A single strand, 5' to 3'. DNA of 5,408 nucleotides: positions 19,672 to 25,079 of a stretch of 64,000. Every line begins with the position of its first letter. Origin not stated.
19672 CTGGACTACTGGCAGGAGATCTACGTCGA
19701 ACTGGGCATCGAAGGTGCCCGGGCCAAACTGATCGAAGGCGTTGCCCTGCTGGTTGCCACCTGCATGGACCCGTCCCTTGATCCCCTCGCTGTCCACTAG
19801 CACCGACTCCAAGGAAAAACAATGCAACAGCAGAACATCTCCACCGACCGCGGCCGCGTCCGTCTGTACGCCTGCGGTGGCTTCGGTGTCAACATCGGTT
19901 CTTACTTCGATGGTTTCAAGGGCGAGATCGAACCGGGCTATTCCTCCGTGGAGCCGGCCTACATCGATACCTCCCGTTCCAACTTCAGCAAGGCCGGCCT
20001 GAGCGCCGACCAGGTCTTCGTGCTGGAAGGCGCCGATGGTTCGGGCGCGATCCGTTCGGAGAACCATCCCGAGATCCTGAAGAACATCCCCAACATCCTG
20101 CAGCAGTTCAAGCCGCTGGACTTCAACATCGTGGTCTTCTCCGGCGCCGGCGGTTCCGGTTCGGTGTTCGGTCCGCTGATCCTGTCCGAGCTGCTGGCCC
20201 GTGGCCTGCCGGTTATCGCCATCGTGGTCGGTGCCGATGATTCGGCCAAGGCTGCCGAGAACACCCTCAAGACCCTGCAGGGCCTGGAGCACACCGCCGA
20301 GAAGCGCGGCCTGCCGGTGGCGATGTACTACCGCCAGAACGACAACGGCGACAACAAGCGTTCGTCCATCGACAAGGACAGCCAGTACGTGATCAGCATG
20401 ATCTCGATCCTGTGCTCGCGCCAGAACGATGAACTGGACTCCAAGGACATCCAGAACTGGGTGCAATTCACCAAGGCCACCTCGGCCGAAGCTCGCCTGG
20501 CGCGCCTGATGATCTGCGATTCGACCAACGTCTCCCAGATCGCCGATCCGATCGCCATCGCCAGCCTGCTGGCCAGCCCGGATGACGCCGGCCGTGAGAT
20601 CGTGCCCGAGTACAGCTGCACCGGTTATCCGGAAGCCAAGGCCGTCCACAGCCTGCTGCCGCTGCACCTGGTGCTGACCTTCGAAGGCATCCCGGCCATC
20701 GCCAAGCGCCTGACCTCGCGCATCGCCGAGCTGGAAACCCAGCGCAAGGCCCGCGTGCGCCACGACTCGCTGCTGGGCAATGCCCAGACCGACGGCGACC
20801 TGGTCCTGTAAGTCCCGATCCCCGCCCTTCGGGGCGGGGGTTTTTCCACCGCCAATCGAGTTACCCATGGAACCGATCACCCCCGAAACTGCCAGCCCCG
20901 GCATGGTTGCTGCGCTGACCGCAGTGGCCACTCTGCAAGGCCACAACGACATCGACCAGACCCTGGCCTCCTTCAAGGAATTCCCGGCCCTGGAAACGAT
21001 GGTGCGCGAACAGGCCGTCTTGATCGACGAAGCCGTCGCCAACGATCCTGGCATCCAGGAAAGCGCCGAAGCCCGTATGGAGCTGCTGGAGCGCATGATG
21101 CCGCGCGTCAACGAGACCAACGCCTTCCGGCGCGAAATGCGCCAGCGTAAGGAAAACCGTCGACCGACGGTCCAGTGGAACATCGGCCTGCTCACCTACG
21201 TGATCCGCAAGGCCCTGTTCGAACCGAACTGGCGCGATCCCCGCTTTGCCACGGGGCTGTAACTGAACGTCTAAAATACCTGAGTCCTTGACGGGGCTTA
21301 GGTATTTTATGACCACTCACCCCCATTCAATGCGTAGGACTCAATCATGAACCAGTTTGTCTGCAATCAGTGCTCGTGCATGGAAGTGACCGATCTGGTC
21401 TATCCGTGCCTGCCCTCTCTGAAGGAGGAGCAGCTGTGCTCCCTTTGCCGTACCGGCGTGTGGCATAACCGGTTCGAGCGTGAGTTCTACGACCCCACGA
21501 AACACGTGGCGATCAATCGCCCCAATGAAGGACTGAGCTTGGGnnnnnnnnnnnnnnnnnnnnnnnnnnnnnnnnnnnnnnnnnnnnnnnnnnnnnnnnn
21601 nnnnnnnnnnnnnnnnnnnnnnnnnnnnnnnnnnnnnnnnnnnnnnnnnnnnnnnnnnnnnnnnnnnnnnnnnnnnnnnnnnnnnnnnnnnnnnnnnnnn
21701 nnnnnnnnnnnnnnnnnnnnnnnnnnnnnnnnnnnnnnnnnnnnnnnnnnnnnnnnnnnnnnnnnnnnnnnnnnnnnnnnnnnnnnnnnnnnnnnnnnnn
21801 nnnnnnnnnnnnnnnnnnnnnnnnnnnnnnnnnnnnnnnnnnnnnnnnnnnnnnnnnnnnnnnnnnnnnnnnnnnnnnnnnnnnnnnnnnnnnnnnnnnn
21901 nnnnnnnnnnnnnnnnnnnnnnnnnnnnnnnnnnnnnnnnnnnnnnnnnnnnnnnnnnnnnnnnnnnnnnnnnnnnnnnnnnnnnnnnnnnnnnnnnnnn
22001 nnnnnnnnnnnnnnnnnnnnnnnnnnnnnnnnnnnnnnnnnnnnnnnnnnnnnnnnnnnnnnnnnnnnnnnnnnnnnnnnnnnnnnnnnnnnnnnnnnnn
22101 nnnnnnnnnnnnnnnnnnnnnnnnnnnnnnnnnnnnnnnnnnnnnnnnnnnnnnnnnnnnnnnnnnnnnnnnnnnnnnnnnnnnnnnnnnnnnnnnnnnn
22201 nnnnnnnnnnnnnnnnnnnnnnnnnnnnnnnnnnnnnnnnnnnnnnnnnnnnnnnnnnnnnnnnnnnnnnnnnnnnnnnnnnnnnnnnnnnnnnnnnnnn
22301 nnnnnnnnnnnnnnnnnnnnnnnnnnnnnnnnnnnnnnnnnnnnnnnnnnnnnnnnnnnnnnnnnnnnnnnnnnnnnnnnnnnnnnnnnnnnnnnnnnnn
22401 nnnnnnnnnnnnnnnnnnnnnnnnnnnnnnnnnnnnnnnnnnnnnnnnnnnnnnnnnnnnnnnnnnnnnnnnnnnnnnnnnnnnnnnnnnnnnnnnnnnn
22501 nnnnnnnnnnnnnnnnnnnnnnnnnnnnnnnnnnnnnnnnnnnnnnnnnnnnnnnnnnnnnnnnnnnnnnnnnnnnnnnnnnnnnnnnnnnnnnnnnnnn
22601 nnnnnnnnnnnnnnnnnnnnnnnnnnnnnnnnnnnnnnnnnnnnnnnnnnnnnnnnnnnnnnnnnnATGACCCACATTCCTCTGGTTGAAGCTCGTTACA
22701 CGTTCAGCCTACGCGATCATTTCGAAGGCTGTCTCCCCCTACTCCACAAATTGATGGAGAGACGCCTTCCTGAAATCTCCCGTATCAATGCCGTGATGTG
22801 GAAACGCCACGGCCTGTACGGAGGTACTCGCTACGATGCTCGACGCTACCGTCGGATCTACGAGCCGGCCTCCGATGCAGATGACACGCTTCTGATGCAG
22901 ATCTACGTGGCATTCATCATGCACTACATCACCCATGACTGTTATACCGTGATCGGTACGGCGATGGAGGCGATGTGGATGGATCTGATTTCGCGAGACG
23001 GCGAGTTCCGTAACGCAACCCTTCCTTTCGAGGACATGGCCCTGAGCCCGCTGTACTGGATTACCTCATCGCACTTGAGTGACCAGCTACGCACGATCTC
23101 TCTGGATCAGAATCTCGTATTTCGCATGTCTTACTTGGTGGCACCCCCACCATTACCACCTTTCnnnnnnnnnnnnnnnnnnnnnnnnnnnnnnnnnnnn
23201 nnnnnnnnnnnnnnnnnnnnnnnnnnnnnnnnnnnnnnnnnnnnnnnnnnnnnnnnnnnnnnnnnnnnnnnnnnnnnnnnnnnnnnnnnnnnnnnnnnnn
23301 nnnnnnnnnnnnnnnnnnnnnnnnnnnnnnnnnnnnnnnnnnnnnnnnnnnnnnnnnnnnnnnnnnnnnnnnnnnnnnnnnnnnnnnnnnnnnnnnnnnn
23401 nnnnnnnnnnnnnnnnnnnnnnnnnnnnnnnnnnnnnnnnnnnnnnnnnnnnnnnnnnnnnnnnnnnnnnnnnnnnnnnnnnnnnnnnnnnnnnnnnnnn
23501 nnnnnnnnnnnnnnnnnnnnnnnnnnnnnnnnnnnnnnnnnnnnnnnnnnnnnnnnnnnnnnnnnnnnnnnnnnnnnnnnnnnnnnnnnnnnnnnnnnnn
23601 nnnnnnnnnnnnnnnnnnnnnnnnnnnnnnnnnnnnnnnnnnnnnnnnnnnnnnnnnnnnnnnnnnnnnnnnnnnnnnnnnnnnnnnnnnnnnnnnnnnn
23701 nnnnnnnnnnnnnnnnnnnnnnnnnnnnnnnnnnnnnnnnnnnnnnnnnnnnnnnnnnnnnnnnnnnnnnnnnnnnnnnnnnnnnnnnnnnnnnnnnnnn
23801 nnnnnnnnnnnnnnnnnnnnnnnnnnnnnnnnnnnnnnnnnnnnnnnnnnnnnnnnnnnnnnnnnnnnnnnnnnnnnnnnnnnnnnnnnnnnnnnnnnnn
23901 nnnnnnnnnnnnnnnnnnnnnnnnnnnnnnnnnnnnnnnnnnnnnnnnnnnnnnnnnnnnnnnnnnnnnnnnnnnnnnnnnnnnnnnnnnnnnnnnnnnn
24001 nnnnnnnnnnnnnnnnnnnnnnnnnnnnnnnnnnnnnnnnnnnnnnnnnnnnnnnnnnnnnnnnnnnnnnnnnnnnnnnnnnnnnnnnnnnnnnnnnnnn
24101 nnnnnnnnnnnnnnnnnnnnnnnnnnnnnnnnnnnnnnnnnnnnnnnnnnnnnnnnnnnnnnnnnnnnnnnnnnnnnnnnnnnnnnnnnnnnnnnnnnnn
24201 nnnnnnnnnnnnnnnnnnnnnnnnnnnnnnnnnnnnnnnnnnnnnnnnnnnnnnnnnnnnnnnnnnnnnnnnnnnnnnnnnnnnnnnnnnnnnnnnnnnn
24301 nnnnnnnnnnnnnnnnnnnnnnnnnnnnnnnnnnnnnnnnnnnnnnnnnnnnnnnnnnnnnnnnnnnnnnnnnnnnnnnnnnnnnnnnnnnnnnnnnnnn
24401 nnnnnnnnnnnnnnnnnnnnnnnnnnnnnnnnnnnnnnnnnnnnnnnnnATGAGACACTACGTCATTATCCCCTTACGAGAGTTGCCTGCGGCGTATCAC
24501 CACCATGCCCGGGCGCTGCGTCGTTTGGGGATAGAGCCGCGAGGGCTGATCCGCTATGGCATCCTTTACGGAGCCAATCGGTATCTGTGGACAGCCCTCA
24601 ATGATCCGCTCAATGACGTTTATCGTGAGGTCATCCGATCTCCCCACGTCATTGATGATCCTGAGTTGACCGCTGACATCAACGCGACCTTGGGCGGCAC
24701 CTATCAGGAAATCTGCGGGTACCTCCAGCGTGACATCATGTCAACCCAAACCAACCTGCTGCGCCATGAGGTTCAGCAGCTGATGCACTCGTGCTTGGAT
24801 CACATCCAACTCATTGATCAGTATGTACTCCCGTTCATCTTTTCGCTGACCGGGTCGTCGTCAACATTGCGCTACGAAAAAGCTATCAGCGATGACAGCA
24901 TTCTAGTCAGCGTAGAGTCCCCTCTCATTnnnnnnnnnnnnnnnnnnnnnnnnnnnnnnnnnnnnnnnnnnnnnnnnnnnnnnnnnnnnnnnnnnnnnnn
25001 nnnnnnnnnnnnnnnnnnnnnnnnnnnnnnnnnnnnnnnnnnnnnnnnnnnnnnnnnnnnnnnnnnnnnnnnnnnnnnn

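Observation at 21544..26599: Hidden tandem array of about 10 highly diverged paralogs between phuZ and the DNA polymerase/chimallin block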

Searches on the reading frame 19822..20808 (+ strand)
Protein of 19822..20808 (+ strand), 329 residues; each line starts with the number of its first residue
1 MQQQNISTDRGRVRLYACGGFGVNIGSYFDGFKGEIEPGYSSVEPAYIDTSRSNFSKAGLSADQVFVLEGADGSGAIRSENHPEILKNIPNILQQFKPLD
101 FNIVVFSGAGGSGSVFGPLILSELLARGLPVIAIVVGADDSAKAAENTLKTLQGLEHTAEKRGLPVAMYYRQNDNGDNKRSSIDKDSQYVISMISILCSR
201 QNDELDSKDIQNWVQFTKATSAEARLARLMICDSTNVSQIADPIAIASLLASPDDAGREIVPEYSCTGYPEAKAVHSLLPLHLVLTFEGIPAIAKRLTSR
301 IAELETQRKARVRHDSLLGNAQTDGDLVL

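Call 7: search_dna_similar(query=window:19822-20808:+, collection=phages, mode=protein, max_rows=30)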
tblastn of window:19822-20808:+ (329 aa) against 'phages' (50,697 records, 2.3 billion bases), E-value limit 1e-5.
Records with a match: 208; places in all: 208; records where one place covers at least 80% of the query: 164.
Best place of each record, by identity: <60% 208.
By first word of the organism name: Pseudomonas 78; Erwinia 28; Serratia 21; Aeromonas 18; Klebsiella 16; Ralstonia 13; Vibrio 9; Burkholderia 4; Xanthomonas 2; Escherichia 2; and 12 more.
By host as written in the record: Pseudomonas aeruginosa 30; Erwinia amylovora 20; - 16; Klebsiella pneumoniae 14; Pseudomonas aeruginosa PAO1 8; Aeromonas hydrophila 8; Ralstonia solanacearum 6; Ralstonia pseudosolanacearum 5; and 63 more.
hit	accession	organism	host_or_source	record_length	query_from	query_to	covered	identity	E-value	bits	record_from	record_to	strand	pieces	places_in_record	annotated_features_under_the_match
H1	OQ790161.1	Xanthomonas phage RTH11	Xanthomonas sp.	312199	2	329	100%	41.1%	1e-65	229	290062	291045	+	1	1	tubulin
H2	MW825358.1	Xanthomonas phage vB_XciM_LucasX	Xanthomonas citri 306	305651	10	326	96%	40.8%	6e-64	224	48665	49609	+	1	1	hypothetical protein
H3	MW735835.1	Pseudomonas phage pPa_SNUABM_DT01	Pseudomonas aeruginosa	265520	1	310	94%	37.2%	6e-38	149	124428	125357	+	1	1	hypothetical protein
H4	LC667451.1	Burkholderia phage FLC9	Burkholderia glumae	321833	5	321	96%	36.2%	1e-48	180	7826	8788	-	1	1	hypothetical protein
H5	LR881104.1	Klebsiella phage vB_KvM-Eowyn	-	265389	8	329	98%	35.5%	6e-42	160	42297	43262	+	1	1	putative tubulin-like protein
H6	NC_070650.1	Klebsiella phage vB_KvM-Eowyn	-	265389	8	329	98%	35.5%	6e-42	160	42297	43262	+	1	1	tubulin PhuZ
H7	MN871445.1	Serratia phage KpHz_2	Klebsiella pneumoniae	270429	8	329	98%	35.5%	1e-41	160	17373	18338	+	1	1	record has no annotation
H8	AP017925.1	Ralstonia phage RP31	Ralstonia solanacearum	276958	2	318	96%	35.5%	2e-46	174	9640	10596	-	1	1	hypothetical protein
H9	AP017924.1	Ralstonia phage RP12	Ralstonia solanacearum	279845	2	318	96%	35.5%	4e-46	173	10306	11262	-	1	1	hypothetical protein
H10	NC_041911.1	Ralstonia phage RP12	Ralstonia solanacearum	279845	2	318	96%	35.5%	4e-46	173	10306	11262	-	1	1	tubulin PhuZ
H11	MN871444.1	Serratia phage KpGz_1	Klebsiella pneumoniae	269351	15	329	96%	35.3%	4e-35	140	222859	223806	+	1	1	record has no annotation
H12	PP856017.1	Burkholderia phage vB_BgluM-SURPRISE13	Burkholderia glumae LMG 2196 (= ATCC ...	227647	1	317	96%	34.3%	7e-41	157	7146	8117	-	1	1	tubulin nucleotide-binding domain-like superfamily protein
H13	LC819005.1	Ralstonia phage FLC1-1B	Ralstonia pseudosolanacearum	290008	1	326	99%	32.7%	7e-38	149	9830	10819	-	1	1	hypothetical protein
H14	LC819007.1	Ralstonia phage FLC4-3B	Ralstonia pseudosolanacearum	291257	1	326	99%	32.7%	7e-38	149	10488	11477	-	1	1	hypothetical protein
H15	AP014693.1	Ralstonia phage RSL2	-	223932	1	317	96%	33.5%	7e-32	131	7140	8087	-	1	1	hypothetical protein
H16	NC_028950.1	Ralstonia phage RSL2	-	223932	1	317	96%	33.5%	7e-32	131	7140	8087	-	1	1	tubulin PhuZ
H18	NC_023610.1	Erwinia phage PhiEaH1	Erwinia amylovora B0.1960 (NCAIM, ...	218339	8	317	94%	33.8%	2e-29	124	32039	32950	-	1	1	tubulin PhuZ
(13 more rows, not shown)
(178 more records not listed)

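Call 71: get_annotated_region(hit=H2, flank=13000)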
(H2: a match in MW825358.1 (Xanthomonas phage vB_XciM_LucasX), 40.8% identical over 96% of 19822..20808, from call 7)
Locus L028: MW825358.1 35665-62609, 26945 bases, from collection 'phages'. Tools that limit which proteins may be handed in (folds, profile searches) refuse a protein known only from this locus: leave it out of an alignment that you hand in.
description: Xanthomonas phage vB_XciM_LucasX, complete genome.
organism: Xanthomonas phage vB_XciM_LucasX (NCBI taxid 2829408)
taxonomy: Viruses; Duplodnaviria; Heunggongvirae; Uroviricota; Caudoviricetes
host: Xanthomonas citri 306; source: citrus orchard soil; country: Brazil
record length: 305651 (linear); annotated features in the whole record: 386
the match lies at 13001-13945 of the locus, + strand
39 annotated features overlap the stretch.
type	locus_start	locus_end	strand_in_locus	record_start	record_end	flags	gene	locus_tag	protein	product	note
CDS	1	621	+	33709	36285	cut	-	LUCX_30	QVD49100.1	hypothetical protein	similar to putative virion structural protein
CDS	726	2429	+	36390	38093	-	-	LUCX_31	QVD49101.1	hypothetical protein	similar to virion structural protein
CDS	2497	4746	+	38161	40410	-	-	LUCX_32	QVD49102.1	hypothetical protein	similar to putative terminase large subunit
regulatory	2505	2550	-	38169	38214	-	-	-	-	terminator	Rho-independent terminator, predicted by ARNold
regulatory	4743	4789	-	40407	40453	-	-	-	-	terminator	Rho-independent terminator, predicted by ARNold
CDS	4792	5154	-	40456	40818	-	-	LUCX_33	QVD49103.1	hypothetical protein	-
CDS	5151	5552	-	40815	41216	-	-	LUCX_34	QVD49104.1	hypothetical protein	-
CDS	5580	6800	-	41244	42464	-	-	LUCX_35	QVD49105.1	aldehyde dehydrogenase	-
CDS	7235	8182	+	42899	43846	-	-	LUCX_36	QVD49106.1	hypothetical protein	-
regulatory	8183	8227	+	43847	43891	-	-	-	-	terminator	Rho-independent terminator, predicted by ARNold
CDS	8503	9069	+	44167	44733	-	-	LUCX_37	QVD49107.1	hypothetical protein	-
CDS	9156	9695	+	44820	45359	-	-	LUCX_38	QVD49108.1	hypothetical protein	-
CDS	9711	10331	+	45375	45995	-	-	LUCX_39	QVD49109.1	hypothetical protein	-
CDS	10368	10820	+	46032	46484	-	-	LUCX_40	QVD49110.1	hypothetical protein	-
CDS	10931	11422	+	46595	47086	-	-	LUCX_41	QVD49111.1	hypothetical protein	-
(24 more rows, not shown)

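Call 72: get_annotated_region(hit=H1, flank=13000)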
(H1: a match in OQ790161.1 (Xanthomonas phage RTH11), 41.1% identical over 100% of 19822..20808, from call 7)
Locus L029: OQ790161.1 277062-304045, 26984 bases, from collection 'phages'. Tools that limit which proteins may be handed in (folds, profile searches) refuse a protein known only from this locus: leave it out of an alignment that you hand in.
description: Xanthomonas phage RTH11, complete genome.
organism: Xanthomonas phage RTH11 (NCBI taxid 3044021)
taxonomy: Viruses; Duplodnaviria; Heunggongvirae; Uroviricota; Caudoviricetes
host: Xanthomonas sp.; source: Ditch water; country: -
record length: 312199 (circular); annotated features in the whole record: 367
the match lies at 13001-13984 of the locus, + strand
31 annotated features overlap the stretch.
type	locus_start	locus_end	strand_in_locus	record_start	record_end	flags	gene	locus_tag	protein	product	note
CDS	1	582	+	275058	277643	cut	-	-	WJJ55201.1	virion structural protein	-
CDS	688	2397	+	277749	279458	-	-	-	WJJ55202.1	virion structural protein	-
CDS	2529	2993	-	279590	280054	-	-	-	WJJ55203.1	hypothetical protein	-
CDS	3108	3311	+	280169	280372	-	-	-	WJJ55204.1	hypothetical protein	-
CDS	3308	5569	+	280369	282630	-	-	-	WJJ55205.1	hypothetical protein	-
CDS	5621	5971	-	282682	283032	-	-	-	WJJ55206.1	hypothetical protein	-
CDS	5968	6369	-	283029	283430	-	-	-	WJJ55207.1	hypothetical protein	-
CDS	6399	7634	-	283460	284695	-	-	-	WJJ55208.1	hypothetical protein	-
CDS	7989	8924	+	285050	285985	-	-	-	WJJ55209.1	hypothetical protein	-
CDS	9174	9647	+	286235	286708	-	-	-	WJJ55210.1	hypothetical protein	-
CDS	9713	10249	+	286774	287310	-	-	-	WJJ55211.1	hypothetical protein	-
CDS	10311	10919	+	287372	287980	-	-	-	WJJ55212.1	hypothetical protein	-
CDS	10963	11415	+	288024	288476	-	-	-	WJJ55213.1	hypothetical protein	-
CDS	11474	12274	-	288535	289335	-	-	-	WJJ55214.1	hypothetical protein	-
CDS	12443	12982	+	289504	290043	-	-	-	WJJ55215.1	hypothetical protein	-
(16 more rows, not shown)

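Call 74: get_annotated_region(hit=H16, flank=12000)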
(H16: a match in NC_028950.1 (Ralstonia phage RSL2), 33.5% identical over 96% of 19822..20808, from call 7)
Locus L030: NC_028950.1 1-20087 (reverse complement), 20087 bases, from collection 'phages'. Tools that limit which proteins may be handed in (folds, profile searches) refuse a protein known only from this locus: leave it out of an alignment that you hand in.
description: Ralstonia phage RSL2 DNA, complete sequence.
organism: Ralstonia phage RSL2 (NCBI taxid 1585840)
taxonomy: Viruses; Duplodnaviria; Heunggongvirae; Uroviricota; Caudoviricetes; Chiangmaivirus; Chiangmaivirus RSL2
host: -; source: -; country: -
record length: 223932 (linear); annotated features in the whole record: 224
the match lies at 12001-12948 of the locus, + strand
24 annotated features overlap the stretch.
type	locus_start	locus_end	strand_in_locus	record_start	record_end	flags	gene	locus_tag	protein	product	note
CDS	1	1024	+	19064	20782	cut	-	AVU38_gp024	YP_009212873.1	virion structural protein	ORF024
CDS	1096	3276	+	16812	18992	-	-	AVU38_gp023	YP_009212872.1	terminase large subunit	ORF023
CDS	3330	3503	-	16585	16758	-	-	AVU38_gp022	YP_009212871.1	hypothetical protein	ORF022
CDS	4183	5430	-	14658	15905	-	-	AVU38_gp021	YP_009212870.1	hypothetical protein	ORF021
CDS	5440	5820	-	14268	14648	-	-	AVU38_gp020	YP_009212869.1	acetyltransferase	ORF020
CDS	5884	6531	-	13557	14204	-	-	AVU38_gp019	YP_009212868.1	hypothetical protein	ORF019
CDS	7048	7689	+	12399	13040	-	-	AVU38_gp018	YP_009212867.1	hypothetical protein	ORF018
CDS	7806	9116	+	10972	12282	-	-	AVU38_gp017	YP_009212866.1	hypothetical protein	ORF017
CDS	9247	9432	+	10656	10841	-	-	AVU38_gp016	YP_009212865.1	hypothetical protein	ORF016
CDS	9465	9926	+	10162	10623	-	-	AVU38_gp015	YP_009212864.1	hypothetical protein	ORF015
CDS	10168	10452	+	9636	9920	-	-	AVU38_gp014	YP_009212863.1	hypothetical protein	ORF014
CDS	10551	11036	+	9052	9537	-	-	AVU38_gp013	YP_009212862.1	hypothetical protein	ORF013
CDS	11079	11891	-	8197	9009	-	-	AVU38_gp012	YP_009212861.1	hypothetical protein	ORF012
CDS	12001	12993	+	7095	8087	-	-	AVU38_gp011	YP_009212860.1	tubulin PhuZ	ORF011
CDS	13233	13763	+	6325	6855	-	-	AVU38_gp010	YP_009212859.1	hypothetical protein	ORF010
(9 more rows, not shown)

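Call 75: get_annotated_region(hit=H18, flank=12000)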
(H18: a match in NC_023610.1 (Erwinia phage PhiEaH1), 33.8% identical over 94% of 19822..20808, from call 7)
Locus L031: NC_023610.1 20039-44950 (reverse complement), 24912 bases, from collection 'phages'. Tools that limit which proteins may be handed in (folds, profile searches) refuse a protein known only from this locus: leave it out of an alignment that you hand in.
description: Erwinia phage PhiEaH1, complete genome.
organism: Erwinia phage PhiEaH1 (NCBI taxid 1401669)
taxonomy: Viruses; Duplodnaviria; Heunggongvirae; Uroviricota; Caudoviricetes; Iapetusvirus; Iapetusvirus EaH1
host: Erwinia amylovora B0.1960 (NCAIM, Hungary); source: fire-blight infected aerial tissue; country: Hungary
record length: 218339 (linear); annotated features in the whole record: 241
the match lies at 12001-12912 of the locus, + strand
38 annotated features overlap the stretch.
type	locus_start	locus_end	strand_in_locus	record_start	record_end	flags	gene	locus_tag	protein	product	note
CDS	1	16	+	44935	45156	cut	-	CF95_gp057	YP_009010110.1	hypothetical protein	BASYS00057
CDS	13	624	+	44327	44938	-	-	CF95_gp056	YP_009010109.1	hypothetical protein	BASYS00056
CDS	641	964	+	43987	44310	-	-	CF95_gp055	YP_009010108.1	hypothetical protein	BASYS00055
CDS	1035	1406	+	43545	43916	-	-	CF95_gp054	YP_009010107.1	hypothetical protein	BASYS00054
CDS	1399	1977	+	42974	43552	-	-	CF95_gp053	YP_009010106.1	hypothetical protein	BASYS00053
CDS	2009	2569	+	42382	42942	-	-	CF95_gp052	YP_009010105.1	hypothetical protein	BASYS00052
CDS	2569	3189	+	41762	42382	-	-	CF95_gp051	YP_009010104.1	hypothetical protein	BASYS00051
CDS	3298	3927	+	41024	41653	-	-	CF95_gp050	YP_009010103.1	hypothetical protein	BASYS00050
CDS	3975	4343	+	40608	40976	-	-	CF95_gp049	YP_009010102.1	hypothetical protein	BASYS00049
CDS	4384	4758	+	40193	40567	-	-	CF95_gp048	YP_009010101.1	hypothetical protein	BASYS00048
CDS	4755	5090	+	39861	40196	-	-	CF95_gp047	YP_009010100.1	hypothetical protein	BASYS00047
CDS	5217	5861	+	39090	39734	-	-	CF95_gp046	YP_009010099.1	hypothetical protein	BASYS00046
CDS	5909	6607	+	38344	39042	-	-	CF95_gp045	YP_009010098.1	transglycosylase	BASYS00045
CDS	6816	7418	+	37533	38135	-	-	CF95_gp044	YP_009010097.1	hypothetical protein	BASYS00044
CDS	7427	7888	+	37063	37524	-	-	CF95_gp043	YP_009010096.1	hypothetical protein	BASYS00043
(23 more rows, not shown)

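Call 115: search_dna_similar(query=L028:17552-18010:+, collection=phages, mode=protein, max_evalue=0.01, max_rows=20)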
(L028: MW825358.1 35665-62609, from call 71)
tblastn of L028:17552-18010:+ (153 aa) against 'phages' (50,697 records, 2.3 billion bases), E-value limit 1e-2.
Records with a match: 2; places in all: 2; records where one place covers at least 80% of the query: 2.
Best place of each record, by identity: >=99% 1; <60% 1.
By first word of the organism name: Xanthomonas 2.
By host as written in the record: Xanthomonas citri 306 1; Xanthomonas sp. 1.
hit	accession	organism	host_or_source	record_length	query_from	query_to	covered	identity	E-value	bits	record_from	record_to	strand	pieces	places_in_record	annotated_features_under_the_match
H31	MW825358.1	Xanthomonas phage vB_XciM_LucasX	Xanthomonas citri 306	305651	1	153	100%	100.0%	3e-99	317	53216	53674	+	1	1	hypothetical protein (x2)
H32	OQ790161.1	Xanthomonas phage RTH11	Xanthomonas sp.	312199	8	151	94%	32.3%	5e-12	68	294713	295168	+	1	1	hypothetical protein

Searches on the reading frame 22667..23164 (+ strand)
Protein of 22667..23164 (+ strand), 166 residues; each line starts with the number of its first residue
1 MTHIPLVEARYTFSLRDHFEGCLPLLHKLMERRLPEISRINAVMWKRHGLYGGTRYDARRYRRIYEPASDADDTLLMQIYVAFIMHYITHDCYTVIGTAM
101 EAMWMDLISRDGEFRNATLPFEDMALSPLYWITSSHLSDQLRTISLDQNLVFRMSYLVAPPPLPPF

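Call 4: search_protein_families(library=phrogs, proteins=[window:22667-23164:+], max_evalue=1)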
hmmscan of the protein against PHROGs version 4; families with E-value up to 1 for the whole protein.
window:22667-23164:+ (166 aa): 2 families
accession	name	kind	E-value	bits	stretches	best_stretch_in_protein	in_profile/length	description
phrog_13946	-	unknown function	0.057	14.8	1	68-90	27-49/82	-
phrog_10781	-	unknown function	0.47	11.3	1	44-68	14-38/67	-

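Call 5: search_protein_families(library=pfam, proteins=[window:22667-23164:+], max_evalue=1)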
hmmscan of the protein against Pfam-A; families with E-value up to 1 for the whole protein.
window:22667-23164:+ (166 aa): 1 family
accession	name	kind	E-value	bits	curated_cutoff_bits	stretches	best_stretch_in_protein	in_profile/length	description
PF20659.2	MS_C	-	0.088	13.7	23.1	1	20-51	25-56/118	Malate synthase, C-terminal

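Call 89: find_homologous_proteins(query=A6, max_evalue=0.001)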
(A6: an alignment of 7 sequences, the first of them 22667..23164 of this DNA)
Query A6 (7 sequences) (166 aa, profile of the alignment): 7 proteins with E <= 0.001 among 2634 candidates. Only proteins of 68 to 291 residues were searched: fused or split forms outside these lengths cannot appear, so this answer is no evidence that the protein stands alone or is whole; find_related_loci, which searches DNA, has no such limit.
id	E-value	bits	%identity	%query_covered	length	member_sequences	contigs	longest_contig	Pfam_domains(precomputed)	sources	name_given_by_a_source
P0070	7.7e-42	160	-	-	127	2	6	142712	-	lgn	-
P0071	6.5e-40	154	-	-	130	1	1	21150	-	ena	-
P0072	9.0e-36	141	50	6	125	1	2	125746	-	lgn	-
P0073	3.5e-32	129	100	100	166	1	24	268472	-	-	-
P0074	4.9e-31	126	-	-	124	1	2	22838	-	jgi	jgi:hypothetical protein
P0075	1.8e-21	95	73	100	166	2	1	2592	-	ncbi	-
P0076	8.4e-20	89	67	100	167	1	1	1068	-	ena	-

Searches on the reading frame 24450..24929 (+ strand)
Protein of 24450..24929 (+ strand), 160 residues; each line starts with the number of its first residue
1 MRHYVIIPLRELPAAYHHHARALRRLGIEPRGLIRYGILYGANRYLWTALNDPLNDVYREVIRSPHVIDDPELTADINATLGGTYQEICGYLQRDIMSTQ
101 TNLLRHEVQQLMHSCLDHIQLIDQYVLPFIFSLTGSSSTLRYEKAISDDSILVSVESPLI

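Call 4: search_protein_families(library=phrogs, proteins=[window:24450-24929:+], max_evalue=1)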
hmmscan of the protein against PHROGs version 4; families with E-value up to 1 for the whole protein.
window:24450-24929:+ (160 aa): 1 family
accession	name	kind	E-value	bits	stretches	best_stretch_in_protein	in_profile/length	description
phrog_10904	-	unknown function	0.025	14.6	1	63-158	211-314/429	-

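Call 5: search_protein_families(library=pfam, proteins=[window:24450-24929:+], max_evalue=1)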
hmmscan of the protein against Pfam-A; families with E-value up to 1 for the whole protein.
window:24450-24929:+ (160 aa): 1 family
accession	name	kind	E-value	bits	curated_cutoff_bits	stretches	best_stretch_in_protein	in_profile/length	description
PF01121.26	CoaE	-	0.21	11.7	27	1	66-137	26-97/180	Dephospho-CoA kinase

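Call 10: find_related_loci(query=window:24450-24929:+, collection=viral_contigs, flank=10000)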
Query window:24450-24929:+ (160 aa) in viral_contigs; peptide patterns used: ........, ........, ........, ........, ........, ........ (x = any residue, [..] = any of these).
3 stretches matched a pattern, but none encodes a relative of the query by tblastn (E <= 1e-3).
